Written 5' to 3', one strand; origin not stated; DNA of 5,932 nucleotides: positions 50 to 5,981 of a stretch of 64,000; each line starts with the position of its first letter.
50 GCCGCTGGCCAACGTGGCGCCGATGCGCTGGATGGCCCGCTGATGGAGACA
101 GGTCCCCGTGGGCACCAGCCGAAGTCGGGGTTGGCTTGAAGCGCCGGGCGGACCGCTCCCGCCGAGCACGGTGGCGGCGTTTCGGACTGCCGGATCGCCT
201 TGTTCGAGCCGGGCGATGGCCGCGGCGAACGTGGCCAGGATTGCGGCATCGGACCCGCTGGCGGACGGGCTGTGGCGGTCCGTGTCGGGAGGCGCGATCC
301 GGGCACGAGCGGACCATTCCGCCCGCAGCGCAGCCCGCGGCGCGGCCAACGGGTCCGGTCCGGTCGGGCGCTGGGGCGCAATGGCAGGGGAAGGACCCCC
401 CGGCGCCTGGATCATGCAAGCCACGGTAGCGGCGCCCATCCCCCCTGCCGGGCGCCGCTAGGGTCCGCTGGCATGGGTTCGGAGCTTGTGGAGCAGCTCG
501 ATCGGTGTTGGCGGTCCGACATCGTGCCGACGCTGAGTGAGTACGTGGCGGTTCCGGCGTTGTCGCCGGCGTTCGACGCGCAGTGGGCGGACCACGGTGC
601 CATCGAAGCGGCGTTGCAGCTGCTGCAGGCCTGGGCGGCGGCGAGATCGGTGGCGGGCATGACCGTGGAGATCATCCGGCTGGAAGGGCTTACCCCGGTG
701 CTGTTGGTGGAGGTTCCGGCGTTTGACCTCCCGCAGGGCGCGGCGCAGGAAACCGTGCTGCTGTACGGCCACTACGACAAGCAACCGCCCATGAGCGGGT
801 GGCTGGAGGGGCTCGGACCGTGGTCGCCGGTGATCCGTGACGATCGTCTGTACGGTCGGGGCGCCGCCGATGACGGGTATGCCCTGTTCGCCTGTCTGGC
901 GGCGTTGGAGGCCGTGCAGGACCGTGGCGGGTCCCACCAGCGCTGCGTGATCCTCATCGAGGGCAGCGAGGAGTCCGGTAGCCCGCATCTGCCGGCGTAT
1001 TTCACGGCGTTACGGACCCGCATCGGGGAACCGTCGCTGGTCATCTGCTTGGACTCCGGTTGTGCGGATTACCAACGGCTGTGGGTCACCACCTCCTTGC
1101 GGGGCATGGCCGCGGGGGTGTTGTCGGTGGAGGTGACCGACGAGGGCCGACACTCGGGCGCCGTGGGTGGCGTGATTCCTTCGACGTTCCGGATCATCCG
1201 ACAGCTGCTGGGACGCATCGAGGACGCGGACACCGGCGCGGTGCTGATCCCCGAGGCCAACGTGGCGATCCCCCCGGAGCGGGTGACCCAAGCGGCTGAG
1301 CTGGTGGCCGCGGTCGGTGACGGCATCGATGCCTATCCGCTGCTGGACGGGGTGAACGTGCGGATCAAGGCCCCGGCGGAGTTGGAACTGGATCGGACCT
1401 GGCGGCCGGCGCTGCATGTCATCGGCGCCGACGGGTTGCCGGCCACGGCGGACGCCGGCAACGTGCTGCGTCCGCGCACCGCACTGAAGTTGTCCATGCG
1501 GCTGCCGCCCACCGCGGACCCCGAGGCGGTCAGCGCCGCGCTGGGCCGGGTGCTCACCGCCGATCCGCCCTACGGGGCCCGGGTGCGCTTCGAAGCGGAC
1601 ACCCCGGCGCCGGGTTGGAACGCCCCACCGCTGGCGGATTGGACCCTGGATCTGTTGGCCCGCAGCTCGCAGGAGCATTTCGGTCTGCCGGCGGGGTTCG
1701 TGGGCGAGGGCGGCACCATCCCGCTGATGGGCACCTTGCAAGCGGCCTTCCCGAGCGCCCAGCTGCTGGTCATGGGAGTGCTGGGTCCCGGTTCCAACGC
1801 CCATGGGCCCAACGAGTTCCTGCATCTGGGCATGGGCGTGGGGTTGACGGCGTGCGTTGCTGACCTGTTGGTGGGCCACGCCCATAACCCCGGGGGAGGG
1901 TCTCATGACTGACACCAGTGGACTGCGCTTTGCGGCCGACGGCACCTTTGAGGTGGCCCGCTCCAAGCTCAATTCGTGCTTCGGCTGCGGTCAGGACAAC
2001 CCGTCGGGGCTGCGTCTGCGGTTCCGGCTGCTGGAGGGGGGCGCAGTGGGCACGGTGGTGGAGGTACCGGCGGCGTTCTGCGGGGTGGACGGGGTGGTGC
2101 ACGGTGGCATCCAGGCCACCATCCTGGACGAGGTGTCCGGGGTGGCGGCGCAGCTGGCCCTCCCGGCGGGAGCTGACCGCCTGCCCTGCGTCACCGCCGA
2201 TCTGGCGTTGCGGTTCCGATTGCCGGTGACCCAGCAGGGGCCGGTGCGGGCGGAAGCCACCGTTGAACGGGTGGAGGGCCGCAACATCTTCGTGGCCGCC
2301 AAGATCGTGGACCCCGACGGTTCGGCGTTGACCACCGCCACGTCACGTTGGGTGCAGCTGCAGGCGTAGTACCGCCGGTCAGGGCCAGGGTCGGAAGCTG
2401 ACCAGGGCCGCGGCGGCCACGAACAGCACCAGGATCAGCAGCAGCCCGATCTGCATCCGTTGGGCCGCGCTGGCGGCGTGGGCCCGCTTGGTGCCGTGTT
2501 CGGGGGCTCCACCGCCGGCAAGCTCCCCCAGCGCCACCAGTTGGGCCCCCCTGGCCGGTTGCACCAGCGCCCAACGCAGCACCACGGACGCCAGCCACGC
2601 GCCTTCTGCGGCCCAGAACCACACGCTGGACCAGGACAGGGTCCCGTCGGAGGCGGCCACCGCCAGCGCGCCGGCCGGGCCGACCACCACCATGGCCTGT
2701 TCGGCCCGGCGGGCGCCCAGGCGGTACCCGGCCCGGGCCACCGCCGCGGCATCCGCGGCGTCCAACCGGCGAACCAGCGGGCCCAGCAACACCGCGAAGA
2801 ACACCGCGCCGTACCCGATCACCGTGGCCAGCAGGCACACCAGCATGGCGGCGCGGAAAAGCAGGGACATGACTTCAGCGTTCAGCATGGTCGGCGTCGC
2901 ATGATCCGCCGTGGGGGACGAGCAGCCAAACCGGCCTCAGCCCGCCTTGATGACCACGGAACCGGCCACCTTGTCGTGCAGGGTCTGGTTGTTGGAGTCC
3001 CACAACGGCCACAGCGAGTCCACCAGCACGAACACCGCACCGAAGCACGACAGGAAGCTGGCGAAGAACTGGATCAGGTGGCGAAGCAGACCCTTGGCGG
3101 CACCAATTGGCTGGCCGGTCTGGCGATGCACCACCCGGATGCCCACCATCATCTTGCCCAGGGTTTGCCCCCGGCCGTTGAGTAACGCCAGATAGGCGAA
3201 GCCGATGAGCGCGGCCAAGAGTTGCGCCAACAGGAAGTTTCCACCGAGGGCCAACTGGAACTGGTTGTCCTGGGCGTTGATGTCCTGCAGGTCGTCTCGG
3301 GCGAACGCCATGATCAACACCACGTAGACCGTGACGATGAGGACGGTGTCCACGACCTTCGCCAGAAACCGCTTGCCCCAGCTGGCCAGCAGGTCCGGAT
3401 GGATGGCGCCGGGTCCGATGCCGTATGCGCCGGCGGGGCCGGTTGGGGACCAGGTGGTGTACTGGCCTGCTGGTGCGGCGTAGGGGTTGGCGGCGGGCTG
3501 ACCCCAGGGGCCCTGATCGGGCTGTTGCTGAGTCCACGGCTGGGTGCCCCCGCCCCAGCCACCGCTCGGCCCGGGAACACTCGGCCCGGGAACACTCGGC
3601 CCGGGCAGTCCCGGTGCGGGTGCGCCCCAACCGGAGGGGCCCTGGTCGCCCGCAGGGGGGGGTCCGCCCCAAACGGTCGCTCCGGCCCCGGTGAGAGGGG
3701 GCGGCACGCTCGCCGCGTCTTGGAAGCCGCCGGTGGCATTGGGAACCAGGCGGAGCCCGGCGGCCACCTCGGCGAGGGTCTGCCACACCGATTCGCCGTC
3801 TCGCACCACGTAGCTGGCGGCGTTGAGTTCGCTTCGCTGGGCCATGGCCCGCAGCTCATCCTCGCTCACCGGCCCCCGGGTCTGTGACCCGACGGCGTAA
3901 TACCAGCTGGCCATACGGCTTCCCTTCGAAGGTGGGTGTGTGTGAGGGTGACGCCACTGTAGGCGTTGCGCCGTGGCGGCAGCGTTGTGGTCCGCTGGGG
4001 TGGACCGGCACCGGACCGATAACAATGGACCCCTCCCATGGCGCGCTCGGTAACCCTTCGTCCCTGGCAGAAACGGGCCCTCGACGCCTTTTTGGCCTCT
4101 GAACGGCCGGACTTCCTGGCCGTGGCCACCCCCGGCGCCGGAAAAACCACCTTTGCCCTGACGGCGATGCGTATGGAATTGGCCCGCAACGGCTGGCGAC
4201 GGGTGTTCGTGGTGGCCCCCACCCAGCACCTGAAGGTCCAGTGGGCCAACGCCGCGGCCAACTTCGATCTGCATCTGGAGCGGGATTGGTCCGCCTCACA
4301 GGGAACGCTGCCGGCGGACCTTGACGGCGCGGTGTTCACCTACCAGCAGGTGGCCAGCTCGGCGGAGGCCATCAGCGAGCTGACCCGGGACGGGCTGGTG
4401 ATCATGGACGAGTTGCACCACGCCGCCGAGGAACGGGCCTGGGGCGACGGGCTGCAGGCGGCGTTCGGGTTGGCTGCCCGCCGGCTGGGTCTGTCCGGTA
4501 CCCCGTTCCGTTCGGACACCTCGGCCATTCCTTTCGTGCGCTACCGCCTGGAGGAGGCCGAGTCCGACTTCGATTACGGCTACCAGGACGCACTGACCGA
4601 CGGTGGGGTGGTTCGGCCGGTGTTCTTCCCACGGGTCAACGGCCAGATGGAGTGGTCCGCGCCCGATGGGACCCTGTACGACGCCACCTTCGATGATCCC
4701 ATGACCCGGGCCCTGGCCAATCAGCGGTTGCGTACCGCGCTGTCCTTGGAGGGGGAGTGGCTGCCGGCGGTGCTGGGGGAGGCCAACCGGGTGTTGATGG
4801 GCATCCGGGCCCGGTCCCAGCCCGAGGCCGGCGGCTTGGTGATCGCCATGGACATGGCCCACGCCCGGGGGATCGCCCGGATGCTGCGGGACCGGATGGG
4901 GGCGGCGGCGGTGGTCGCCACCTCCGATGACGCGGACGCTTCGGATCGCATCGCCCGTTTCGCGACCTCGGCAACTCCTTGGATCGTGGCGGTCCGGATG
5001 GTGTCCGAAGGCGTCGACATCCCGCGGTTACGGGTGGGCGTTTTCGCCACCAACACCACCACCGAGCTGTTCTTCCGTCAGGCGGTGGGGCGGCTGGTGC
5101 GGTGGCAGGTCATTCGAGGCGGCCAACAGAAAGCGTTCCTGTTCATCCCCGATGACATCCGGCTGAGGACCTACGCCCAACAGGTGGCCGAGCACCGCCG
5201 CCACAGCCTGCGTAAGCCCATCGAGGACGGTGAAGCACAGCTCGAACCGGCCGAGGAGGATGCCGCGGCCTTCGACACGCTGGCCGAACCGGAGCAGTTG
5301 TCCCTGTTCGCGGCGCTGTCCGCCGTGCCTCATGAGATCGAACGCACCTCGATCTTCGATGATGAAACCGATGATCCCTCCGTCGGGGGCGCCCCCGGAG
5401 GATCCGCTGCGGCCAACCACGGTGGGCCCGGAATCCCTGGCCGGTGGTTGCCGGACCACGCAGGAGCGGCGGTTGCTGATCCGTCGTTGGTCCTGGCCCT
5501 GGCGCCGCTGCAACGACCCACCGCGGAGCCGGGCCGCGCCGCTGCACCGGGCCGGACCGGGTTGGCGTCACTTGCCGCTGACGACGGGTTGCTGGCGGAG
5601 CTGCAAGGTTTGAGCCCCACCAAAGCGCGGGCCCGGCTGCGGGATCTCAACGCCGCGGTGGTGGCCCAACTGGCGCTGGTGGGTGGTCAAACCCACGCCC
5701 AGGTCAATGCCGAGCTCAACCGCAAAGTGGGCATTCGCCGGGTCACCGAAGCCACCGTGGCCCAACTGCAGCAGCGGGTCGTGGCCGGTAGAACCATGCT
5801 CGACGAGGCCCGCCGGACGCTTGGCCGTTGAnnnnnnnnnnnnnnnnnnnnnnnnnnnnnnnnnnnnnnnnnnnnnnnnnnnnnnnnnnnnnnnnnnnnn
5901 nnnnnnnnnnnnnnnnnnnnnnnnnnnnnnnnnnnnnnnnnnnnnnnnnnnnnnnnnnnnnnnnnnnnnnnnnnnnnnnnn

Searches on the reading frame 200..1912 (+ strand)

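Call 87: search_protein_families(library=pfam, proteins=[window:200-1912:+], max_evalue=0.001)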
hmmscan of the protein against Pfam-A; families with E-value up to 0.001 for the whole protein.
window:200-1912:+ (570 aa): 3 families
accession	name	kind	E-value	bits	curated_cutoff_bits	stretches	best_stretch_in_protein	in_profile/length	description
PF01546.33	Peptidase_M20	-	4.6e-19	69.6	24.6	1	187-544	1-191/206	Peptidase family M20/M25/M40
PF07687.19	M20_dimer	-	8e-05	23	21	0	299-453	2-100/107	Peptidase dimerisation domain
PF04389.22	Peptidase_M28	-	0.00094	19.4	21.3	0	177-260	6-69/193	Peptidase family M28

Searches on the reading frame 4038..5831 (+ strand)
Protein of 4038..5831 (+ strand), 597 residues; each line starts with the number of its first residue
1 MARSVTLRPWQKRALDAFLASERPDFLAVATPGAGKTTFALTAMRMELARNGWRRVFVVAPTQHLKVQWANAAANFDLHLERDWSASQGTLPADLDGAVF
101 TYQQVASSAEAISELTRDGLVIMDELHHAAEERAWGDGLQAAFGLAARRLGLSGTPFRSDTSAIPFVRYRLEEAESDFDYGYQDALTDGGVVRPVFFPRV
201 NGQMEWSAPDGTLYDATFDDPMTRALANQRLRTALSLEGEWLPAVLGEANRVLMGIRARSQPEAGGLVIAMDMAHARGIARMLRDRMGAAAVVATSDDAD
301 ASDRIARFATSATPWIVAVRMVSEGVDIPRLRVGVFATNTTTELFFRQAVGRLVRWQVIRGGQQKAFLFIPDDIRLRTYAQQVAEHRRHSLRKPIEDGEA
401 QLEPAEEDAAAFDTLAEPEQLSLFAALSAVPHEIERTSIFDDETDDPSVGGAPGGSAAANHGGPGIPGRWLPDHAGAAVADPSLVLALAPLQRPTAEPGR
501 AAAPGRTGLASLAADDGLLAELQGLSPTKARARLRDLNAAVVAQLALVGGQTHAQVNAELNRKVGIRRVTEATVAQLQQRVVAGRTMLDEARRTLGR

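Call 87: search_protein_families(library=pfam, proteins=[window:4038-5831:+], max_evalue=0.001)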
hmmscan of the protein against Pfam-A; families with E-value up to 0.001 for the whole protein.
window:4038-5831:+ (597 aa): 4 families
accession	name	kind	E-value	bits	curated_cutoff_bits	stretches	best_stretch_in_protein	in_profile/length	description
PF04851.21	ResIII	-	8.9e-16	58.7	22.5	1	5-158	2-164/164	Type III restriction enzyme, res subunit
PF00270.35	DEAD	-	1.4e-09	38.3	26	1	9-157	2-161/167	DEAD/DEAH box helicase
PF13604.12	AAA_30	-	3.8e-06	27.2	27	1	7-70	2-63/191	AAA domain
PF00271.37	Helicase_C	-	0.00026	21.7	23.5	1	281-356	32-109/110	Helicase conserved C-terminal domain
